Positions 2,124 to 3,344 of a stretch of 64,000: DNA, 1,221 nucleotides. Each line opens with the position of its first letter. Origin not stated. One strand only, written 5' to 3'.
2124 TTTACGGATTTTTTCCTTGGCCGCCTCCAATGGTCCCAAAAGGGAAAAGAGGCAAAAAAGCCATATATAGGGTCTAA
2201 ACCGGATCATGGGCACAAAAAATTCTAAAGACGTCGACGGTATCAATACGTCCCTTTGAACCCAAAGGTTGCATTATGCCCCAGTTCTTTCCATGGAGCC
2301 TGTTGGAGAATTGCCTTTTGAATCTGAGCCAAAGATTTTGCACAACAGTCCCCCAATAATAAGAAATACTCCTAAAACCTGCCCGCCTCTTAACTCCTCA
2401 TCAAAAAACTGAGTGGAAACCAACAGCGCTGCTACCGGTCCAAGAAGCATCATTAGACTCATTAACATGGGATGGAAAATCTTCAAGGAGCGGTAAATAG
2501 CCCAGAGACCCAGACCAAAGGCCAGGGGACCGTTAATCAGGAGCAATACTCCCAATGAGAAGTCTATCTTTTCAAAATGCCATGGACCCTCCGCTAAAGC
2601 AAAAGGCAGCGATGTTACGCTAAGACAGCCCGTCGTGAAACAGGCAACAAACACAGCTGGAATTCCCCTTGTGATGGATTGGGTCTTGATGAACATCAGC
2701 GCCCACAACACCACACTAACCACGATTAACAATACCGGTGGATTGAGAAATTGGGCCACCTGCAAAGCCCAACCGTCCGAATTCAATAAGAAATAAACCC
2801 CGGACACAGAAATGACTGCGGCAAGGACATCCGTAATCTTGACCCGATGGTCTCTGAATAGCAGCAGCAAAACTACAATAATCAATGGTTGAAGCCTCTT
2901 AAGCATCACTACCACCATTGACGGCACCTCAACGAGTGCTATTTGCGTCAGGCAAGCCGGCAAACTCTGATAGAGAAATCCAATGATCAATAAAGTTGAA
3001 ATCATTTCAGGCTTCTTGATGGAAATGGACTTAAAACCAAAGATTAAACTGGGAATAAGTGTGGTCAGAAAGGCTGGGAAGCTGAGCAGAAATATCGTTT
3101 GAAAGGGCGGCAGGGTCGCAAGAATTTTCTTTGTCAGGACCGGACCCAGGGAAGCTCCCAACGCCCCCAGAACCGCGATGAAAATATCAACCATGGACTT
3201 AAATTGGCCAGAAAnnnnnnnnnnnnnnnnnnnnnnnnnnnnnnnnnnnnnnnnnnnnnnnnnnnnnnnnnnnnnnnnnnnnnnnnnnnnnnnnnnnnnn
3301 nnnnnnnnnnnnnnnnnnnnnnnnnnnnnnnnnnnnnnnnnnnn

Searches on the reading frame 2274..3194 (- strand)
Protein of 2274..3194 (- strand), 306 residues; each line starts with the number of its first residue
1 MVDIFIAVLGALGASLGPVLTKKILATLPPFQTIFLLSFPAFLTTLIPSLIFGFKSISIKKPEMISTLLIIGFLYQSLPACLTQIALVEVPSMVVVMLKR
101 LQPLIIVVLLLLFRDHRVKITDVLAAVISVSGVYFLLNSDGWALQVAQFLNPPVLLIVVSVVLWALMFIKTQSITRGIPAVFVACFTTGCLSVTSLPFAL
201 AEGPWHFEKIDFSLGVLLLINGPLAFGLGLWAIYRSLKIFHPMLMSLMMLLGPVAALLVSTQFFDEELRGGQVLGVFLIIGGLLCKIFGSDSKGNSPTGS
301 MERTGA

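Call 81: find_encoding_contigs(protein=window:2274-3194:-, flank=10000, max_places=2)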
Protein window:2274-3194:- (306 aa): 24 contigs read that carry it; 2 places shown.
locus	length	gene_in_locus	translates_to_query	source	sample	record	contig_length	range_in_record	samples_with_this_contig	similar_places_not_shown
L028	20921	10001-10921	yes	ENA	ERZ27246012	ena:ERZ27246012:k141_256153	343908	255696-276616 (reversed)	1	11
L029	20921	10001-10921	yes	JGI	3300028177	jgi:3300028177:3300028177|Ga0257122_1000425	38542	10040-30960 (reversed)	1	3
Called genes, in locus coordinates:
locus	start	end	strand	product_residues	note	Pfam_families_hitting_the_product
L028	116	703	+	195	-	PF00574:CLP_protease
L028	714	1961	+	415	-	PF06689:zf-C4_ClpX, PF00004:AAA, PF07724:AAA_2, PF10431:ClpB_D2-small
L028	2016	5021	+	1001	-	PF13432:TPR_16 (faint), PF13431:TPR_17 (faint), PF04932:Wzy_C, PF13176:TPR_7 (faint), PF00515:TPR_1 (faint), PF07719:TPR_2 (faint), PF13424:TPR_12 (weak), PF14559:TPR_19 (weak), +9 more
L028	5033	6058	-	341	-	PF01208:URO-D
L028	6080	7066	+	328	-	PF02016:Peptidase_S66, PF17676:Peptidase_S66C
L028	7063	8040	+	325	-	PF03308:MeaB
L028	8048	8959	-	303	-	-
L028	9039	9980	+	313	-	PF02401:LYTB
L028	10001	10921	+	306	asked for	PF00892:EamA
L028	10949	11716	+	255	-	-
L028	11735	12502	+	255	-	-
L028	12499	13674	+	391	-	-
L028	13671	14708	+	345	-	-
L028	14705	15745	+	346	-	-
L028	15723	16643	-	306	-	PF00226:DnaJ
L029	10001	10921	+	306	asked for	PF00892:EamA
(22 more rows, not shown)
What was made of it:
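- Tried and rejected: The likely reason for the metagenome miss is that the contig of this organism in that collection ends inside the core (call 81).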
